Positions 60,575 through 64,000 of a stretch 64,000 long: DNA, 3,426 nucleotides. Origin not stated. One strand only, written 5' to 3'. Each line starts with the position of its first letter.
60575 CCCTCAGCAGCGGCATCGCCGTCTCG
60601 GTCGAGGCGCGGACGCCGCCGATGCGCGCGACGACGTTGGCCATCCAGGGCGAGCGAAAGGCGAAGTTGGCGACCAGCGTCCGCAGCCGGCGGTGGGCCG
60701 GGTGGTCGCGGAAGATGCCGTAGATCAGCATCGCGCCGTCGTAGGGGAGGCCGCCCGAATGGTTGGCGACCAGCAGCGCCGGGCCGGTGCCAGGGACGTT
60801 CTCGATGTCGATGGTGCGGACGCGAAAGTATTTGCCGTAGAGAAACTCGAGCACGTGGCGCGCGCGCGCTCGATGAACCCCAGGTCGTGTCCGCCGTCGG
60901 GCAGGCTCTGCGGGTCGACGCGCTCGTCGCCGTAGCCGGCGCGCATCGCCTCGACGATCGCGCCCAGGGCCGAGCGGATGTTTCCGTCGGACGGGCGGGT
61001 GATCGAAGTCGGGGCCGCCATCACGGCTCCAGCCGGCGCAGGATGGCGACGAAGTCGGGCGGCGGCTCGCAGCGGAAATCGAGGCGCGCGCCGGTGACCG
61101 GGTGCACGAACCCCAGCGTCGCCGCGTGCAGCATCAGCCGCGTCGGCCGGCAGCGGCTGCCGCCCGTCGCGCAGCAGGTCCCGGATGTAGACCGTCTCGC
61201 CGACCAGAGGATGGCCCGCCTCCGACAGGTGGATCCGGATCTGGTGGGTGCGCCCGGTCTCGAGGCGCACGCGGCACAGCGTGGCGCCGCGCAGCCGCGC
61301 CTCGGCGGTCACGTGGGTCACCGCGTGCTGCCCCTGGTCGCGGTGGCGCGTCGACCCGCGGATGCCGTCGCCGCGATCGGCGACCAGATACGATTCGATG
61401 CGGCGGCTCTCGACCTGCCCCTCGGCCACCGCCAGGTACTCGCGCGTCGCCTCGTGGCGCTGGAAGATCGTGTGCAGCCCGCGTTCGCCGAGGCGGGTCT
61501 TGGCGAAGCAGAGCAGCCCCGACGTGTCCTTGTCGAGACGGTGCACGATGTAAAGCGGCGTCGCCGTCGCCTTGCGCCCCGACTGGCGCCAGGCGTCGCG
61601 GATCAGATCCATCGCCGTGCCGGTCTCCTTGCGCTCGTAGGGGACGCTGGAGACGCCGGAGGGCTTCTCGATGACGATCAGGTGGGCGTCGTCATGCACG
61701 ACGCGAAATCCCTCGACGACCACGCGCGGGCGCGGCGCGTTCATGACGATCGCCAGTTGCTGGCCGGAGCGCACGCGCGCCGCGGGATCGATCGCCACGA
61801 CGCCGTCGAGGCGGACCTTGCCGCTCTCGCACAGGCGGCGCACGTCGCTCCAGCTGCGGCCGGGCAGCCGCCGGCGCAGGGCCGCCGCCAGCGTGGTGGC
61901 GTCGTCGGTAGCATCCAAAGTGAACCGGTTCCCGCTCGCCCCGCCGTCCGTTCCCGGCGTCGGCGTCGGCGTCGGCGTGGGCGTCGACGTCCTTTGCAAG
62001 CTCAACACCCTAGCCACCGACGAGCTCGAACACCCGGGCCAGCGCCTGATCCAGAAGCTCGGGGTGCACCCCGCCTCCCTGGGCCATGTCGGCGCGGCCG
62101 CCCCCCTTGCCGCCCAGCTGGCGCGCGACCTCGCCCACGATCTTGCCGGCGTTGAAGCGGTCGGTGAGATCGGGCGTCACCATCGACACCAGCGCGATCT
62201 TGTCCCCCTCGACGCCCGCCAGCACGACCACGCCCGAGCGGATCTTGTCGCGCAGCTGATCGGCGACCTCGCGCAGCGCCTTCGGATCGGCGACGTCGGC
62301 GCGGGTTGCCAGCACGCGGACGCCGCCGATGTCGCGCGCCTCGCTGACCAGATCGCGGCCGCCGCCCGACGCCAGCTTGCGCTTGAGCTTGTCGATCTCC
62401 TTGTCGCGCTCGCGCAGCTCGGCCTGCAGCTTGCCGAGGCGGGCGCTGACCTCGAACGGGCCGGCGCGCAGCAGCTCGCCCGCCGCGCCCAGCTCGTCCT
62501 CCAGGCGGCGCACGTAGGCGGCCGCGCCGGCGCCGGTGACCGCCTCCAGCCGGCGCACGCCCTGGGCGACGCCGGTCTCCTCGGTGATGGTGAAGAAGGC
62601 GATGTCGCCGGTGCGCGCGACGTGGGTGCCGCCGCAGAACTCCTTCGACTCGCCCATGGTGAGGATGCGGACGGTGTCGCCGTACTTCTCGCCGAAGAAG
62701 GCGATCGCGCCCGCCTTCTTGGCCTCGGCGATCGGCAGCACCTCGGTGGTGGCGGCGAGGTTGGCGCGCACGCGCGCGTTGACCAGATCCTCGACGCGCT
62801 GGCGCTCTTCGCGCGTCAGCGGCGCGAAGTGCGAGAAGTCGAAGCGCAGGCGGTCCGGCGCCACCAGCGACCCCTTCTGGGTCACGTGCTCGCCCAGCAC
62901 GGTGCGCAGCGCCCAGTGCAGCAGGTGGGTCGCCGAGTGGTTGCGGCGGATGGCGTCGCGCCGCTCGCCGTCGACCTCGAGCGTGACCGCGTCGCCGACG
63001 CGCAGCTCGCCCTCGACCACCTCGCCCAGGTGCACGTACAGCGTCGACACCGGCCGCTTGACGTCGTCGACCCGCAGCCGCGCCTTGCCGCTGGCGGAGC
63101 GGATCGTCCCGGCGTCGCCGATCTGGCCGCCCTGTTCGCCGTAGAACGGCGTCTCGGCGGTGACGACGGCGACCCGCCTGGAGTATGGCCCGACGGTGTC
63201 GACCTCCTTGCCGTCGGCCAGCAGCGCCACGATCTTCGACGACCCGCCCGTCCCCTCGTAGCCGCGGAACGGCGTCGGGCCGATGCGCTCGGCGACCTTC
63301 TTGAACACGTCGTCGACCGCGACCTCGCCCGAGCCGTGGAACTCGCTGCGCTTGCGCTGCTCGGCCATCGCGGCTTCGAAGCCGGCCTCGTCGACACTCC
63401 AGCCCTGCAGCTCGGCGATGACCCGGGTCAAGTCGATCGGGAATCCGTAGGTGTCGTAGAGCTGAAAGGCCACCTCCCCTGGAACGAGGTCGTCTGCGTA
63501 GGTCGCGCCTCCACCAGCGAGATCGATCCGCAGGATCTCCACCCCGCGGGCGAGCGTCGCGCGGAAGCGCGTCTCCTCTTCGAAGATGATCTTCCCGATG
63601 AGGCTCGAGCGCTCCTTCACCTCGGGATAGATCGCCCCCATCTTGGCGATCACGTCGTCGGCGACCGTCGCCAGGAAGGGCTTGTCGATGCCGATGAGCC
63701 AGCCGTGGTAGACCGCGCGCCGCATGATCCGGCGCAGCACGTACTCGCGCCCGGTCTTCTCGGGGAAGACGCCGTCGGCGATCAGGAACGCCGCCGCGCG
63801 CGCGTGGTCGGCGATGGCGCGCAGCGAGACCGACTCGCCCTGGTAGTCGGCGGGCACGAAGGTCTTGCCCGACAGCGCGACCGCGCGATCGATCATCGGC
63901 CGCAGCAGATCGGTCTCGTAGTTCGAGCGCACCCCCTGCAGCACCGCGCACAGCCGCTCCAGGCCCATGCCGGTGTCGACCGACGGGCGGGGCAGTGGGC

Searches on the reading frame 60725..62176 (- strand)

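Call 55: search_protein_families(library=pfam, proteins=[window:60725-62176:-], max_evalue=0.00001)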
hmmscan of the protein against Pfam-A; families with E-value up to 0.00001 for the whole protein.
window:60725-62176:- (483 aa): 1 family
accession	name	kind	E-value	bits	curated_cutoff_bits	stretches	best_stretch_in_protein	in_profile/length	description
PF00849.27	PseudoU_synth_2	-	4.5e-27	95.6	26.8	1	165-318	1-151/152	RNA pseudouridylate synthase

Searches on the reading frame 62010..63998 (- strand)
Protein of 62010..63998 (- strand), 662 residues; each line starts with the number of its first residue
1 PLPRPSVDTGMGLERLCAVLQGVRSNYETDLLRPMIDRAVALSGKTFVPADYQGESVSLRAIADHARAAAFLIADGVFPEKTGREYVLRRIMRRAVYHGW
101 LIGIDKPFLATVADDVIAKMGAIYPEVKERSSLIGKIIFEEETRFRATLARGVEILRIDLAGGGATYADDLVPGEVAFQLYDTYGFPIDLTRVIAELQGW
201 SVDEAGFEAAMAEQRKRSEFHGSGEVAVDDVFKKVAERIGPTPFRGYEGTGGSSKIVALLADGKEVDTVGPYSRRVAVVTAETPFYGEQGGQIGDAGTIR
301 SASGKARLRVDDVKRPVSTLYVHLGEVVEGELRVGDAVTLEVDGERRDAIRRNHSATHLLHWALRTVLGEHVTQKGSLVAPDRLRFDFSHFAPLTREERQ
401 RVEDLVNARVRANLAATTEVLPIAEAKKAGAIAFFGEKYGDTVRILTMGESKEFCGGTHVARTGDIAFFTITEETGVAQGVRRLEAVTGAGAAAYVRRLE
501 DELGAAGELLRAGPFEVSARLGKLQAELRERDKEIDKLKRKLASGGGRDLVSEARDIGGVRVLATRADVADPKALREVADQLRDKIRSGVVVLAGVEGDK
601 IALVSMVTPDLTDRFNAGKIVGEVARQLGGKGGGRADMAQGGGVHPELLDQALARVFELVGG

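Call 55: search_protein_families(library=pfam, proteins=[window:62010-63998:-], max_evalue=0.00001)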
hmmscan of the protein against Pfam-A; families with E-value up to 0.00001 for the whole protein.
window:62010-63998:- (662 aa): 3 families
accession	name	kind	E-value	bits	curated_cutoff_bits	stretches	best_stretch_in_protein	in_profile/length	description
PF01411.24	tRNA-synt_2c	-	1.6e-93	314.6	30.3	1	1-345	216-551/552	tRNA synthetases class II (A)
PF02272.25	DHHA1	-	4.4e-19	69.3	25.9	1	560-660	2-100/102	DHHA1 domain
PF07973.19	tRNA_SAD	-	1.1e-13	51.3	24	1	443-485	1-44/44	Threonyl and Alanyl tRNA synthetase second additional domain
